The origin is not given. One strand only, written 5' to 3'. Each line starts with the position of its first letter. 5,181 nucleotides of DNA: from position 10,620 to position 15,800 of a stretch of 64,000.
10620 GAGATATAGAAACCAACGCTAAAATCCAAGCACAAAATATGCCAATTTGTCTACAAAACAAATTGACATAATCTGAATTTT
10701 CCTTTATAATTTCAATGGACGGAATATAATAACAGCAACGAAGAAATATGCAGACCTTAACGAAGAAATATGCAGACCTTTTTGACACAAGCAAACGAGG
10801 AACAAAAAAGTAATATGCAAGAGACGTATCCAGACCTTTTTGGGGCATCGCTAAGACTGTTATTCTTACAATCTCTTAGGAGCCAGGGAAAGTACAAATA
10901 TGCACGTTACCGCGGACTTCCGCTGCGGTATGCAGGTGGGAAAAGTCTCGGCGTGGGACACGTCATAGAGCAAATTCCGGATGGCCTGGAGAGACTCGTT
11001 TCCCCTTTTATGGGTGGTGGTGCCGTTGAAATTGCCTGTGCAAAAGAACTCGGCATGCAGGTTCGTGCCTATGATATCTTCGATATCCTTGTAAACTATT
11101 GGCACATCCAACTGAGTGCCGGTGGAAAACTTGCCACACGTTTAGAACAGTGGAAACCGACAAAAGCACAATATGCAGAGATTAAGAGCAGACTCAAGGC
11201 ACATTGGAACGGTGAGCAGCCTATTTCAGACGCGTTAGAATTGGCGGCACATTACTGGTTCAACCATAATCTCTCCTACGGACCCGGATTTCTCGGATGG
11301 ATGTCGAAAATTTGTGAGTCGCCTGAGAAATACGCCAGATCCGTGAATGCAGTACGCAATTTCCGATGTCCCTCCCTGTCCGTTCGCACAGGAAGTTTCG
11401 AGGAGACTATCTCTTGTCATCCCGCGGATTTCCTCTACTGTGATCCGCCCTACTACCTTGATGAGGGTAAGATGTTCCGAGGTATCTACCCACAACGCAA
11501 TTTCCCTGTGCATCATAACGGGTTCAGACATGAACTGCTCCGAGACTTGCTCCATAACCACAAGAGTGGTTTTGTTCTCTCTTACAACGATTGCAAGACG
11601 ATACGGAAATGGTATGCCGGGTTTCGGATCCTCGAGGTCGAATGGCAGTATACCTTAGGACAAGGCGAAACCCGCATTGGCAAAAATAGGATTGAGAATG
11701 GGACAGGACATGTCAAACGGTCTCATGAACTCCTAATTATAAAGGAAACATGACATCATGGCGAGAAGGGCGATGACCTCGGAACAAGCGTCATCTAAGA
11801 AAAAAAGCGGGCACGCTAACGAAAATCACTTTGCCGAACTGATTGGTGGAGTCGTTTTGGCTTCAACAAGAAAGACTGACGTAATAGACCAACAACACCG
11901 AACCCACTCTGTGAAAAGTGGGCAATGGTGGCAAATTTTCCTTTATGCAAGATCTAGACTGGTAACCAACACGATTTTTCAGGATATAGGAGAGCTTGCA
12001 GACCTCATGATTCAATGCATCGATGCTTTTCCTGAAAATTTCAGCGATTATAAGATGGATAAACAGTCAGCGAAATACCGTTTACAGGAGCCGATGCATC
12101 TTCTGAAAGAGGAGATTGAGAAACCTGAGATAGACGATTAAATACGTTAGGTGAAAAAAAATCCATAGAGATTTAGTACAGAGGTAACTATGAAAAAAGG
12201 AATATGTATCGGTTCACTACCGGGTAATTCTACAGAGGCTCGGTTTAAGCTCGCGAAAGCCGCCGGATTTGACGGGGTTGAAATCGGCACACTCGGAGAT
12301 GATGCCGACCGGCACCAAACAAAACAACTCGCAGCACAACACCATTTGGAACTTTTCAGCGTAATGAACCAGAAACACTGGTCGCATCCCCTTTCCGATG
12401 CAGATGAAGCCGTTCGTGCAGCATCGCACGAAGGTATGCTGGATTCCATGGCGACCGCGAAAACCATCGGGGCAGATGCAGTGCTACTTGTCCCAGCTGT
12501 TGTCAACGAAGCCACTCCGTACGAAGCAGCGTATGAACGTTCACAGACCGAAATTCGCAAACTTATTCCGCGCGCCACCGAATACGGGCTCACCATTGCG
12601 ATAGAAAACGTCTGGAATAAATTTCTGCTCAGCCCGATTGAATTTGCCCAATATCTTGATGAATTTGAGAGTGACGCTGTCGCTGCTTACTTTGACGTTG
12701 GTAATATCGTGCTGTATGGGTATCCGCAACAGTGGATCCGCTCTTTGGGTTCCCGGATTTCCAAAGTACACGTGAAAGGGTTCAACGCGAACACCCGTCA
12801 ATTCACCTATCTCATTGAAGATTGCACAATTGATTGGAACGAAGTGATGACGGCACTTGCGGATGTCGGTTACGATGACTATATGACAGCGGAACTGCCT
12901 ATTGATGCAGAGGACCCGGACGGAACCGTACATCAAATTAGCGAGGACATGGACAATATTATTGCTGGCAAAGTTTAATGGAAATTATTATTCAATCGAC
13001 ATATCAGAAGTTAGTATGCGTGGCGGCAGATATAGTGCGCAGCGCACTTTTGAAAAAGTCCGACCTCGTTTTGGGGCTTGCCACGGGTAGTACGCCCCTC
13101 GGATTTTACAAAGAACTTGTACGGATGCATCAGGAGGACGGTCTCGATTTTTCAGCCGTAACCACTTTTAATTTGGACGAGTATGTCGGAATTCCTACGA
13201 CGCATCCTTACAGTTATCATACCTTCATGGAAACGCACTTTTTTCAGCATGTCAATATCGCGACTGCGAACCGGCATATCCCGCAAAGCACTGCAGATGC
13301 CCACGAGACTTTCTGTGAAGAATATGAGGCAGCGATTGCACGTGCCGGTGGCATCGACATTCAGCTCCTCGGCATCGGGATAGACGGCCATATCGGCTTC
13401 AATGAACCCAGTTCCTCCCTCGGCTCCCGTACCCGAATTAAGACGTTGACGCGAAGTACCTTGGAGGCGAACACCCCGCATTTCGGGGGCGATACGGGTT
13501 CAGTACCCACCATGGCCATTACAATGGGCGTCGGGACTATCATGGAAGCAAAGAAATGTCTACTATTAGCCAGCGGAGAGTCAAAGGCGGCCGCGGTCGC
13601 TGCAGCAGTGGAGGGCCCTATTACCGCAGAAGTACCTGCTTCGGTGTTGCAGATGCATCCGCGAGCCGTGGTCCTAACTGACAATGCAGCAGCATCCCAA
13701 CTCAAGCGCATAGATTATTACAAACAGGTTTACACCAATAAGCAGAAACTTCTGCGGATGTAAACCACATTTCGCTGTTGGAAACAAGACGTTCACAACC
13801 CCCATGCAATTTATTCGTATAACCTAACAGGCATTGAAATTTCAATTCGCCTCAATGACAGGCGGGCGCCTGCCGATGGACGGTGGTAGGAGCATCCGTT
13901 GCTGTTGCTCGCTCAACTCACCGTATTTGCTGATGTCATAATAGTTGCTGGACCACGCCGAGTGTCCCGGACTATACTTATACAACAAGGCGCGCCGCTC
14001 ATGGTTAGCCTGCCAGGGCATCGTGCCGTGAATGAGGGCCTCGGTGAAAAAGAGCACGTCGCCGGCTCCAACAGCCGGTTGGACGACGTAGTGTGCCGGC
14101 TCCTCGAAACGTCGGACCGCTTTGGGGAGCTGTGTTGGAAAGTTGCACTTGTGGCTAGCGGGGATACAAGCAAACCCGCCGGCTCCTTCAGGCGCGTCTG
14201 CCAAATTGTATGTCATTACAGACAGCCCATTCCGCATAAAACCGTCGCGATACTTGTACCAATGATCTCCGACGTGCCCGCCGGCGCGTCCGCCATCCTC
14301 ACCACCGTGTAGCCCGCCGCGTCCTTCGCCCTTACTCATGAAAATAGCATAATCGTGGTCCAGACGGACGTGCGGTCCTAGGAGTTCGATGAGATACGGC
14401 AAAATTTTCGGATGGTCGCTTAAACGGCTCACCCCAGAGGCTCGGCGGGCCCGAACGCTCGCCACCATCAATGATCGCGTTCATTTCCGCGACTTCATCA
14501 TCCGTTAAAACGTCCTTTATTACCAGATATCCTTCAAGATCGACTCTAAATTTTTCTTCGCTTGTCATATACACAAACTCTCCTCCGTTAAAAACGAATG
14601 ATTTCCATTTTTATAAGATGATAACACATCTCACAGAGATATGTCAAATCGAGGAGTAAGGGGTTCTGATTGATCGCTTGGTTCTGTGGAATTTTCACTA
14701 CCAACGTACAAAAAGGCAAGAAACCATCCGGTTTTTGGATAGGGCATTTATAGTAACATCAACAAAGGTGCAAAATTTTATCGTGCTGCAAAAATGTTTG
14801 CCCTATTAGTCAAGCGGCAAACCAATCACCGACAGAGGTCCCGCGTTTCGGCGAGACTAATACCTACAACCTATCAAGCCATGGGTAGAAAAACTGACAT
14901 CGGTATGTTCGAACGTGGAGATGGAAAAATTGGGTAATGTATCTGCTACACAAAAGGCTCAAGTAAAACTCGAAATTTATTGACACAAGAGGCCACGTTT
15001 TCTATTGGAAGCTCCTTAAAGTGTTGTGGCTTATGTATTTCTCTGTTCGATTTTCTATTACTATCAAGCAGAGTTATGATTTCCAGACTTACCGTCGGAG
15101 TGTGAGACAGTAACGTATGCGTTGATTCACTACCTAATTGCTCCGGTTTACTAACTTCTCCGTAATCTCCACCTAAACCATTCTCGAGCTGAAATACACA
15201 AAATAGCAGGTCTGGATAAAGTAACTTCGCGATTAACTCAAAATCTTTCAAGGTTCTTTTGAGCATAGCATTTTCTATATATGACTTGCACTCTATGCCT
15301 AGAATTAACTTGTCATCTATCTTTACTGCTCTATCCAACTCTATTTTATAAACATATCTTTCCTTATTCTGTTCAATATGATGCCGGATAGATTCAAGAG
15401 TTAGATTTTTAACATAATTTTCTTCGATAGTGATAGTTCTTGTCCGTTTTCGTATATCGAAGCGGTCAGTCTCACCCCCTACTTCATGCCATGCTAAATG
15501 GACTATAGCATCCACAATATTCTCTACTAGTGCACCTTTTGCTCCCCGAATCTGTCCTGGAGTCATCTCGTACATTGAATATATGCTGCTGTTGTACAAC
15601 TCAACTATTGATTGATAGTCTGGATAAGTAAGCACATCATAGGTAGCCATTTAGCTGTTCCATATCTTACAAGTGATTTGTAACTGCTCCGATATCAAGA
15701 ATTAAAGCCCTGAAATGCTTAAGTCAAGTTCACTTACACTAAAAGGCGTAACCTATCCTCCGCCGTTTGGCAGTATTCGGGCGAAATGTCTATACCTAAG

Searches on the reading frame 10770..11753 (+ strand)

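Call 29: search_protein_families(library=pfam, proteins=[window:10770-11753:+], max_evalue=0.001)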
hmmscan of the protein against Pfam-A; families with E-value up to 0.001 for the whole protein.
window:10770-11753:+ (327 aa): 1 family
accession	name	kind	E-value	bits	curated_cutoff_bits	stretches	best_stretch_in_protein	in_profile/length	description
PF02086.21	MethyltransfD12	-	2.2e-33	116.5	22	1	54-295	1-252/253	D12 class N6 adenine-specific DNA methyltransferase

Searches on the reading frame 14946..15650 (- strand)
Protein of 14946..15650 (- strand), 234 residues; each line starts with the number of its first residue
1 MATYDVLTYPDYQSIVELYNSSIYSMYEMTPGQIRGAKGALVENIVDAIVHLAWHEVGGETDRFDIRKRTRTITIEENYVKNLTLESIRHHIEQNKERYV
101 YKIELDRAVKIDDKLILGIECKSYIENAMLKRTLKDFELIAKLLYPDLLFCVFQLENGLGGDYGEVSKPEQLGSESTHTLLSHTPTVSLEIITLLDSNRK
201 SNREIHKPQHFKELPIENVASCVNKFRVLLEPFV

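Call 3: search_protein_families(library=pfam, proteins=[window:14946-15650:-], max_evalue=0.01)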
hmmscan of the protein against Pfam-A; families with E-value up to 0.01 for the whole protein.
window:14946-15650:- (234 aa): 0 families

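Call 4: search_protein_families(library=ncbifam, proteins=[window:14946-15650:-], max_evalue=0.01)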
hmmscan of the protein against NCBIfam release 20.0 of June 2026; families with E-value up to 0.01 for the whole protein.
window:14946-15650:- (234 aa): 0 families

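Call 5: search_protein_families(library=padloc, proteins=[window:14946-15650:-], max_evalue=0.01)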
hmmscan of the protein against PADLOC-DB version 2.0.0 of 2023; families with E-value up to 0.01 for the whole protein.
window:14946-15650:- (234 aa): 1 family
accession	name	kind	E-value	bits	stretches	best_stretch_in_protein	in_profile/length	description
PDLC03499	REase_II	-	6.6e-54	181.2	1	31-224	39-231/241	Type II restriction enzyme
